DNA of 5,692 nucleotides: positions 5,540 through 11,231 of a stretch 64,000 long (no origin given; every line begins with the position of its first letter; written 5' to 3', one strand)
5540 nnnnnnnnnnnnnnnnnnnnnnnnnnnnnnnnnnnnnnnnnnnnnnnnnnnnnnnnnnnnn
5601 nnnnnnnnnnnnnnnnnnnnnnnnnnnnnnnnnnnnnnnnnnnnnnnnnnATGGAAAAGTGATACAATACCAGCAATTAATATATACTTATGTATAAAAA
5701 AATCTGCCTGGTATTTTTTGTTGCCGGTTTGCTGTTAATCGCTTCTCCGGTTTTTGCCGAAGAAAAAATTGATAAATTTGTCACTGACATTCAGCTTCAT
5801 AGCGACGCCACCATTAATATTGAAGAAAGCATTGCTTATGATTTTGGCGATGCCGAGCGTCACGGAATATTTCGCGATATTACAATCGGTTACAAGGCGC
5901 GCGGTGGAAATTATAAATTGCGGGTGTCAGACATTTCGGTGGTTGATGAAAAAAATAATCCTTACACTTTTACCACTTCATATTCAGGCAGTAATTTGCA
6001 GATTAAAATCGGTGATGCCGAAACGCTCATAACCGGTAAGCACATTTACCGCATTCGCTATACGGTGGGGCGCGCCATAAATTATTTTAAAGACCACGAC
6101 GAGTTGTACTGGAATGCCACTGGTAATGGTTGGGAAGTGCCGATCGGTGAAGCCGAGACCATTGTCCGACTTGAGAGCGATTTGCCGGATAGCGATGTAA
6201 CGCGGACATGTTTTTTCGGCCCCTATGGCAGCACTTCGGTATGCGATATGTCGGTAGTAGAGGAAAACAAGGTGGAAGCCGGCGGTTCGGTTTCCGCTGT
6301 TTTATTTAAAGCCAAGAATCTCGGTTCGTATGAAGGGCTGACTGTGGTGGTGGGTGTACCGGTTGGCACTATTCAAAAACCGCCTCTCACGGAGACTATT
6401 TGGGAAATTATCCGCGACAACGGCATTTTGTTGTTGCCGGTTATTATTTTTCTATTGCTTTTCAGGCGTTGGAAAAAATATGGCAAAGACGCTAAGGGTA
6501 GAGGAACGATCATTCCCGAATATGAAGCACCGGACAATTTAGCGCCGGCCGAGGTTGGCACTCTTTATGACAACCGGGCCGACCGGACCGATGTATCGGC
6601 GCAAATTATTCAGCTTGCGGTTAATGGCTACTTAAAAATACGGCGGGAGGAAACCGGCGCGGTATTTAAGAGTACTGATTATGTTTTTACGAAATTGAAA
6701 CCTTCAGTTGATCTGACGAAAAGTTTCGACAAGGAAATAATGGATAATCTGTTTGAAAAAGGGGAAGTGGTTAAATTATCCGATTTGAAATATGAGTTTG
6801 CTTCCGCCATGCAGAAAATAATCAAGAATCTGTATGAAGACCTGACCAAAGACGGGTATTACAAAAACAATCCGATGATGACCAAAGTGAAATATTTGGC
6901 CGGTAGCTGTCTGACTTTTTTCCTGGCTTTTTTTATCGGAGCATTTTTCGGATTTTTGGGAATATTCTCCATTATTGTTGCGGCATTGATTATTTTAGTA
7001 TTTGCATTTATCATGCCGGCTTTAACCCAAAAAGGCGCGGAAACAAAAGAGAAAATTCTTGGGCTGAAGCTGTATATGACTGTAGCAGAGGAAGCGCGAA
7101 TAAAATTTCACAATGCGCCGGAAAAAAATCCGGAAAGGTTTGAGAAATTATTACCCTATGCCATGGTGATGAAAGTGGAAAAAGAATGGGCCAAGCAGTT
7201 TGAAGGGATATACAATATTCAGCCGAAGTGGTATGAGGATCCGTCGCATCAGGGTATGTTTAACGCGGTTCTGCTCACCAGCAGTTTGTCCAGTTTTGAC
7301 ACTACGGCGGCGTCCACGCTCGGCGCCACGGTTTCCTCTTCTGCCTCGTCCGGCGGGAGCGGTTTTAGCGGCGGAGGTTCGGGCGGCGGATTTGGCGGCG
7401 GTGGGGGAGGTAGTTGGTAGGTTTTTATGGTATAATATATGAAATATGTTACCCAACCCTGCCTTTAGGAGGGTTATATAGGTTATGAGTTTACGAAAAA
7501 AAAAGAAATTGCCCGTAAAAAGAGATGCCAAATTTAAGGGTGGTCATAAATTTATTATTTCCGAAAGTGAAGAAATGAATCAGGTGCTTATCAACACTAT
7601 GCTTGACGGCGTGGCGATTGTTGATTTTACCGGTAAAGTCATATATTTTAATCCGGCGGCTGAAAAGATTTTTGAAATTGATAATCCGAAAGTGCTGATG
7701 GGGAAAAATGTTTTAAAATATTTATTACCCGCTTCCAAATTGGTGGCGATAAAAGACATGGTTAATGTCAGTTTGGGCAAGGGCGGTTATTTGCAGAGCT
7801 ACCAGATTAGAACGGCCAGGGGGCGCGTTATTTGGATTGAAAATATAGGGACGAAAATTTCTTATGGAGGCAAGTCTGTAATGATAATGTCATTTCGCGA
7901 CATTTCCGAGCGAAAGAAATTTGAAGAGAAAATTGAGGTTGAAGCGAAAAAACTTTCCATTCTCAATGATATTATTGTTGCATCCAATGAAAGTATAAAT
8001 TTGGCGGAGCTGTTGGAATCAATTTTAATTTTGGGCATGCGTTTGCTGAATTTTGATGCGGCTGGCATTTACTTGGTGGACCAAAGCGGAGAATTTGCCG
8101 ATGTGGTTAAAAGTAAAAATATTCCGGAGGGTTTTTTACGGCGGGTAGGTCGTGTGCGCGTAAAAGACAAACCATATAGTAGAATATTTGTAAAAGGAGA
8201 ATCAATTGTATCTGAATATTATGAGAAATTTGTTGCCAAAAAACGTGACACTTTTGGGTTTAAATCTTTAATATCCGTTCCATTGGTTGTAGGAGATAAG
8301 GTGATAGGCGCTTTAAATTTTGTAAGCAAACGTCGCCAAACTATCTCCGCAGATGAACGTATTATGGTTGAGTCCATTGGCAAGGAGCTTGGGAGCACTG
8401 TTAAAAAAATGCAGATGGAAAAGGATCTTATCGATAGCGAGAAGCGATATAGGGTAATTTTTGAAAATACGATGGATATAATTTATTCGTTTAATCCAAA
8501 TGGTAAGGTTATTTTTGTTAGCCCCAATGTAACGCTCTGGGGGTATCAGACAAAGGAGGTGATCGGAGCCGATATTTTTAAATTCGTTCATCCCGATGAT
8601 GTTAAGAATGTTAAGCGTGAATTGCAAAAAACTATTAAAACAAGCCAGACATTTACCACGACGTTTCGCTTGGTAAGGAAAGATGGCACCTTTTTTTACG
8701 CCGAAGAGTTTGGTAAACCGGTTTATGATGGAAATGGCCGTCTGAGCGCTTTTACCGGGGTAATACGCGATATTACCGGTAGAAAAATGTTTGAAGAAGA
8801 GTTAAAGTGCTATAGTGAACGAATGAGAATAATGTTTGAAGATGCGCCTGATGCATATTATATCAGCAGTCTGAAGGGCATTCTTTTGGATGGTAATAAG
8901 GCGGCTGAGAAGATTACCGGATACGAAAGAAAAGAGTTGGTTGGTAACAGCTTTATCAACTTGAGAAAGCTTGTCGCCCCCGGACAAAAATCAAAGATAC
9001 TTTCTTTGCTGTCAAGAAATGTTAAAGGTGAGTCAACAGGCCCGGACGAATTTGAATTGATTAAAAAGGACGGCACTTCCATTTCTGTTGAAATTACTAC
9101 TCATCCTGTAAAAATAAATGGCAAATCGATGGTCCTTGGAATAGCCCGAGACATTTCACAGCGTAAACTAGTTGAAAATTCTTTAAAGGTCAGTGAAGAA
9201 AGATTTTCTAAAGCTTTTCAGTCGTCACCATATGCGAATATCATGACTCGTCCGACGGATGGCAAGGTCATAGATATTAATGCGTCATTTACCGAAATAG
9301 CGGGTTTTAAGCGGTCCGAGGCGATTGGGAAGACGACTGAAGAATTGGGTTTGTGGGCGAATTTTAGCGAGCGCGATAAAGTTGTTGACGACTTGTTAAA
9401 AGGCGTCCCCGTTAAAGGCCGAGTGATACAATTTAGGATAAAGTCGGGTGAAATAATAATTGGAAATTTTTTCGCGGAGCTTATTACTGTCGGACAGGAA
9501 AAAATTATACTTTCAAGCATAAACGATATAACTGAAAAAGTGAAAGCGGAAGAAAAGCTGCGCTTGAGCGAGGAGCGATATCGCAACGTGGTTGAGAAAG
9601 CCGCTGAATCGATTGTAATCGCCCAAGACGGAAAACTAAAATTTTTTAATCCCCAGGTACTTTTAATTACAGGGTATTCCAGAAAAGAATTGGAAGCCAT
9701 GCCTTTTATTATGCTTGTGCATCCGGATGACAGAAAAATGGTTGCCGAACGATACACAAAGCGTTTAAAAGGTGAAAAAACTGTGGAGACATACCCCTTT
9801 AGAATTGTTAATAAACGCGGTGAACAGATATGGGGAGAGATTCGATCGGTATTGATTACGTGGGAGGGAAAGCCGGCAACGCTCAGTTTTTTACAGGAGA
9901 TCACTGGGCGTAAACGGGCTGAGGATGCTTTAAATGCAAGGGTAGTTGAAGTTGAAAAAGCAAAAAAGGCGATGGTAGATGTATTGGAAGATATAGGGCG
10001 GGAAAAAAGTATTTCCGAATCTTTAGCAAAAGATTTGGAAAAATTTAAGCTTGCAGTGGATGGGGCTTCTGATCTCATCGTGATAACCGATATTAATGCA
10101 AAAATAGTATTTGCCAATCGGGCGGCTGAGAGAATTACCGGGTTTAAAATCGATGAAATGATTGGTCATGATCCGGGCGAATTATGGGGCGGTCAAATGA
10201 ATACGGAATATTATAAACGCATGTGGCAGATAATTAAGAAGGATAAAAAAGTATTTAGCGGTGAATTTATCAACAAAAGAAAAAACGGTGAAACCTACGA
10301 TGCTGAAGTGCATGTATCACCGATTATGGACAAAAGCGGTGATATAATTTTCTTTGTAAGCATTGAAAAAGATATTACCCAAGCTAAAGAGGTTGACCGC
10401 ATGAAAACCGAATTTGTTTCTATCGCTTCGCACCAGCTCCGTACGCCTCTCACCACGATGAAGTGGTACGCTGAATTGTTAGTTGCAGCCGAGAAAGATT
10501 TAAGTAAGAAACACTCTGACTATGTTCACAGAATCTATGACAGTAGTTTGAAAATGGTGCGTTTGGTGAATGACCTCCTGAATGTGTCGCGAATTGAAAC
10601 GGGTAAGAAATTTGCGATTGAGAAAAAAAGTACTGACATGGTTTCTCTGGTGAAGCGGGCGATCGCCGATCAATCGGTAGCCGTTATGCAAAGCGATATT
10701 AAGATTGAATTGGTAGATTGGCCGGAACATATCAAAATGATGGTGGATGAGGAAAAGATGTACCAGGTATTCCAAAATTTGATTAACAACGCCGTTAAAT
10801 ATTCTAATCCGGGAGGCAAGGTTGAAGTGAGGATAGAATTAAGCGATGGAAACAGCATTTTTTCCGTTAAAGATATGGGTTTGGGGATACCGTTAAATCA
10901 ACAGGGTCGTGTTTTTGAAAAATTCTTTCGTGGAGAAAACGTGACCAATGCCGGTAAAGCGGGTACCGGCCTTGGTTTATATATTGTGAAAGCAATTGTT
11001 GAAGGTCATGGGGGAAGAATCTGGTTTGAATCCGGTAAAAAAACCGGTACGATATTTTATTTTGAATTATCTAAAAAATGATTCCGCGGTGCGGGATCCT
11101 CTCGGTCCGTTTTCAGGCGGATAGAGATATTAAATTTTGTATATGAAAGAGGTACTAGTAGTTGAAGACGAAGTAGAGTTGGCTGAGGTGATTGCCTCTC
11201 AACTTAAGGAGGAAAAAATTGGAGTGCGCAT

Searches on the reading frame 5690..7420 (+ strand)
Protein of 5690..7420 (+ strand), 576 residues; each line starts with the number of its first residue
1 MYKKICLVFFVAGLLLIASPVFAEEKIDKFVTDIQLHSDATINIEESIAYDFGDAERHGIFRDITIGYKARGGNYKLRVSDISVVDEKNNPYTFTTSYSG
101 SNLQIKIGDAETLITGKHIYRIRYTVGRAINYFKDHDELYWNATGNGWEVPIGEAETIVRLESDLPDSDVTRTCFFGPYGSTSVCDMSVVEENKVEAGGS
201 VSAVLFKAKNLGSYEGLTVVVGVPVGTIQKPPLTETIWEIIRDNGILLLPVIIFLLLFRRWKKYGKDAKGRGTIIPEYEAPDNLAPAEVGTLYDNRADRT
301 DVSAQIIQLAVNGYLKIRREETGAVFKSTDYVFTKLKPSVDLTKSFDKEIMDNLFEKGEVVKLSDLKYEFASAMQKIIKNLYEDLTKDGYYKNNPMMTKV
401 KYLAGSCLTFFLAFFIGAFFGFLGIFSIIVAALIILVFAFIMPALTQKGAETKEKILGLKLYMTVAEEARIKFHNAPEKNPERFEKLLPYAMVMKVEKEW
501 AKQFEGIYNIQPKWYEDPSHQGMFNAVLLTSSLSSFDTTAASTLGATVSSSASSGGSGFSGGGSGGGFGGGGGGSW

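Call 7: search_protein_families(library=pfam, proteins=[window:5690-7420:+], max_evalue=0.00001)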
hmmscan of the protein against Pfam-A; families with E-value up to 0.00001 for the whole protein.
window:5690-7420:+ (576 aa): 2 families
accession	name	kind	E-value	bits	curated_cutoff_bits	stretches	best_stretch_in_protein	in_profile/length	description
PF20990.2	DUF2207_C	-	5.1e-41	141.4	33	1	276-504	2-247/247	Predicted membrane protein (DUF2207) C-terminal domain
PF09972.14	DUF2207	-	1e-28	101.1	24.4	1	26-221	1-170/172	Predicted membrane protein (DUF2207) N-terminal domain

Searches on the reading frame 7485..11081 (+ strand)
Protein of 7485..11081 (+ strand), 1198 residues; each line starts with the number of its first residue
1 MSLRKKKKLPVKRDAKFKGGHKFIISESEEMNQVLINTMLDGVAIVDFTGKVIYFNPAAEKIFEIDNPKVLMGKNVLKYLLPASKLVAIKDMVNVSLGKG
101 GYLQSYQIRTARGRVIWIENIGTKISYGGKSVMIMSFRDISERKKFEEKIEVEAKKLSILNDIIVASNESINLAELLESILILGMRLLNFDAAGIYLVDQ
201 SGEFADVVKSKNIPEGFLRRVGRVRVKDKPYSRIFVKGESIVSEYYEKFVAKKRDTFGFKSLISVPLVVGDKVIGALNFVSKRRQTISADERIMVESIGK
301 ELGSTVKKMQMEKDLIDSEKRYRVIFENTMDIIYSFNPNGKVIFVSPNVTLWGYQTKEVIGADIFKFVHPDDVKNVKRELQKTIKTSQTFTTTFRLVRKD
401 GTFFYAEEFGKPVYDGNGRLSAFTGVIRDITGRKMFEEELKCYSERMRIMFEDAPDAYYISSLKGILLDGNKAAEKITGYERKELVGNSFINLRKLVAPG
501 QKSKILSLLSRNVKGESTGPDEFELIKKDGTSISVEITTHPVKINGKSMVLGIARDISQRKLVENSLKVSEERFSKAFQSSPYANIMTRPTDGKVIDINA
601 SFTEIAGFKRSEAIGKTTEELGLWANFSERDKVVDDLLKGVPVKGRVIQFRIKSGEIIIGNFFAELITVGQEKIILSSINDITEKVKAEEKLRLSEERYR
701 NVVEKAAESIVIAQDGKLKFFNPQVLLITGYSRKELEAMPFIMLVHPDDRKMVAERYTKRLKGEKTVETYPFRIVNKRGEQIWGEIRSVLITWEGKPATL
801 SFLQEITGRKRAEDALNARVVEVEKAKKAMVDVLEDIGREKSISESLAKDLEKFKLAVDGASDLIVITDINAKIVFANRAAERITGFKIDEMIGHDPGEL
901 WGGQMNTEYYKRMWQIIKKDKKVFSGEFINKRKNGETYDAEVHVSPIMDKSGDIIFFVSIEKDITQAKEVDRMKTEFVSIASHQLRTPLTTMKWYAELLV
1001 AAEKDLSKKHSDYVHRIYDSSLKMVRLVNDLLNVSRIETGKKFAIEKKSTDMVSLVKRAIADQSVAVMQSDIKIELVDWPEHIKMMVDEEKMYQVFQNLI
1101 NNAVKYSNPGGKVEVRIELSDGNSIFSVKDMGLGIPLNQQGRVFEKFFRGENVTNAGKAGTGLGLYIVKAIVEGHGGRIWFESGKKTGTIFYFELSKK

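Call 7: search_protein_families(library=pfam, proteins=[window:7485-11081:+], max_evalue=0.00001)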
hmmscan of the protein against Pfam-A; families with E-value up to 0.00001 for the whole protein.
window:7485-11081:+ (1198 aa): 11 families
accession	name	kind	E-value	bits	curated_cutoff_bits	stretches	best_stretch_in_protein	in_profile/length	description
PF13426.13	PAS_9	-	4e-75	249.1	27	5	863-966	2-103/103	PAS domain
PF00989.32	PAS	-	2.8e-71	237.2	22.6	5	853-962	2-111/113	PAS fold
PF08447.18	PAS_3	-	2.1e-58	195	25.6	3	343-427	2-89/89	PAS fold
PF13188.13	PAS_8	-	4e-36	122.1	21.8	1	852-895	1-44/65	PAS domain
PF08448.16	PAS_4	-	6.1e-35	120.2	23.1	1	859-968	2-109/110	PAS fold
PF02518.31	HATPase_c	-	5.2e-28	98.1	26.4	1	1088-1196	2-108/111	Histidine kinase-, DNA gyrase B-, and HSP90-like ATPase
PF00512.31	HisKA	-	1.2e-17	64.1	26.9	1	973-1040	1-66/66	His Kinase A (phospho-acceptor) domain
PF14598.12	PAS_11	-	7.4e-14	52.1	25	1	338-407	10-80/109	PAS domain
PF13492.12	GAF_3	-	6.3e-11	43.2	27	1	172-304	1-125/129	GAF domain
PF13185.12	GAF_2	-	4.5e-10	40.3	28.6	1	172-304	3-133/136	GAF domain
PF01590.32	GAF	-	3.4e-09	37.7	22.4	1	173-303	2-130/133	GAF domain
